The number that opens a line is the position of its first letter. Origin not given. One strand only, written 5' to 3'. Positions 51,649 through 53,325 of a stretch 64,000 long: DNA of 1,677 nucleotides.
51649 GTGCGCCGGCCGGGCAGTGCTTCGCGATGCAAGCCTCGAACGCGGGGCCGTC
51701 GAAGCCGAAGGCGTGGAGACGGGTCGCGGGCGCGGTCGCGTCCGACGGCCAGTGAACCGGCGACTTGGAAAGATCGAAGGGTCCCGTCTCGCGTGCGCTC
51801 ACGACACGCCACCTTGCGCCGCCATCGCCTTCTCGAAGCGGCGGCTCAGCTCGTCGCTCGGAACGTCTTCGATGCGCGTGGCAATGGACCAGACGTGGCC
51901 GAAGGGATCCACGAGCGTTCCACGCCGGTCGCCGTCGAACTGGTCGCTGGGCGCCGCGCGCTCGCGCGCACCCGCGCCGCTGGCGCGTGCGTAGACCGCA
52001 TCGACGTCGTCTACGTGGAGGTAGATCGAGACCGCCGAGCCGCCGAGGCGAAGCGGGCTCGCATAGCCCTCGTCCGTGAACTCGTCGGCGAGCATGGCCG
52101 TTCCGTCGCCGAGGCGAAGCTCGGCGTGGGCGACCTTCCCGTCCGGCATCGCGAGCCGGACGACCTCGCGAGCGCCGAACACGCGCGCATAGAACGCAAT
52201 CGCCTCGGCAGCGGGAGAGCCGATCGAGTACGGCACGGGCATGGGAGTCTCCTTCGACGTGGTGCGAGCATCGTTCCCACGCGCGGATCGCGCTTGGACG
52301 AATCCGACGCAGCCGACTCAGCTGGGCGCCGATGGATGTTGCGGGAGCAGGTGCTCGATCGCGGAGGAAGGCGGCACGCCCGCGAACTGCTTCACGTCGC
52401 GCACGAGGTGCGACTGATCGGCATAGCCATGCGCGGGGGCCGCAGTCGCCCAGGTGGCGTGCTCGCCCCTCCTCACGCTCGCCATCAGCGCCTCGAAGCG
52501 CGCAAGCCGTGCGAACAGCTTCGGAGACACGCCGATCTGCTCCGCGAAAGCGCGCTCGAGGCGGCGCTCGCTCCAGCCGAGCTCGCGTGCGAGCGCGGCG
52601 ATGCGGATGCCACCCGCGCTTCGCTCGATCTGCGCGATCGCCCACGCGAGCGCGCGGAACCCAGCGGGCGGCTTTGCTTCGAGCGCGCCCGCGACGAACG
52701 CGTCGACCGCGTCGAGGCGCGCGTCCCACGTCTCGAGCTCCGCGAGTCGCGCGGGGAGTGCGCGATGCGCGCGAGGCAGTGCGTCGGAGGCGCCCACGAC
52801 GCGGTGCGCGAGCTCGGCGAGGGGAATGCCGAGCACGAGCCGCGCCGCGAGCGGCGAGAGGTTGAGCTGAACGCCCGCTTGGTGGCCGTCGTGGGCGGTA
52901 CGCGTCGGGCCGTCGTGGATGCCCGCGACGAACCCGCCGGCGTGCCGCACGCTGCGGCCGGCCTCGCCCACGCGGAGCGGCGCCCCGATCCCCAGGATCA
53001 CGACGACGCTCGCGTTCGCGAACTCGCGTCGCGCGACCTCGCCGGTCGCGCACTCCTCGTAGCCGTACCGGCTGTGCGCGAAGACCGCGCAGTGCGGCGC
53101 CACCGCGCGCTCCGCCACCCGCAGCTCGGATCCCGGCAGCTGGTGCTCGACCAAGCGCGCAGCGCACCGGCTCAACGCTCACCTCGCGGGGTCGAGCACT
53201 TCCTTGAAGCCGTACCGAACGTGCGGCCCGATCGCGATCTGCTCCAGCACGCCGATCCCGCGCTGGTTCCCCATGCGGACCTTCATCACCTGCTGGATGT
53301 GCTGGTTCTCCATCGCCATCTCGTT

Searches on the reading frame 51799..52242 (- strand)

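Call 66: search_protein_families(library=pfam, proteins=[window:51799-52242:-], max_evalue=0.001)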
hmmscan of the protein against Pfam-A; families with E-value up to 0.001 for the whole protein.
window:51799-52242:- (147 aa): 5 families
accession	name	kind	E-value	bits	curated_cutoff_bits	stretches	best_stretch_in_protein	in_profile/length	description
PF00903.31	Glyoxalase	-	1e-14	55.4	20.6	1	12-119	13-120/121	Glyoxalase/Bleomycin resistance protein/Dioxygenase superfamily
PF18029.7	Glyoxalase_6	-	1.2e-07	32.7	23.6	1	12-119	10-104/106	Glyoxalase-like domain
PF22650.2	At5g48480-like_C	-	0.00014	22.6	27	1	74-118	3-47/50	Glyoxalase At5g48480-like C-terminal domain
PF22656.2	At5g48480-like_N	-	0.00018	21.6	27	1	11-37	9-35/59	Glyoxalase At5g48480-like, N-terminal domain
PF24156.1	DUF7407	-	0.0008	20.1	28.2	0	54-105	19-70/74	Domain of unknown function (DUF7407)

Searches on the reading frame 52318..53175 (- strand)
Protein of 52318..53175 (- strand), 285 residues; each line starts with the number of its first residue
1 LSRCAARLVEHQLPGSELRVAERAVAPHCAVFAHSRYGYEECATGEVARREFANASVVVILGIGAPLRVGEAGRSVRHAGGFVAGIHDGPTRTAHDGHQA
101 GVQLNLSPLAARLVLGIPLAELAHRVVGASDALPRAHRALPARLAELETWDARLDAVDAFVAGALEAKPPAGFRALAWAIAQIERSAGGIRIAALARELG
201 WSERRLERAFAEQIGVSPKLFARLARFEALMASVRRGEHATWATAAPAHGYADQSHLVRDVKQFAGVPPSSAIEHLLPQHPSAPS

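Call 66: search_protein_families(library=pfam, proteins=[window:52318-53175:-], max_evalue=0.001)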
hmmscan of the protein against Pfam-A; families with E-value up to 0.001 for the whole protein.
window:52318-53175:- (285 aa): 2 families
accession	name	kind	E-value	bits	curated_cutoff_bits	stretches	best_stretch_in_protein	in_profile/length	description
PF12833.13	HTH_18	-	1.4e-13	51.4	33.6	1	195-271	1-76/80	Helix-turn-helix domain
PF00165.29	HTH_AraC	-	2.7e-05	24.6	26.6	0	189-221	8-40/42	Bacterial regulatory helix-turn-helix proteins, AraC family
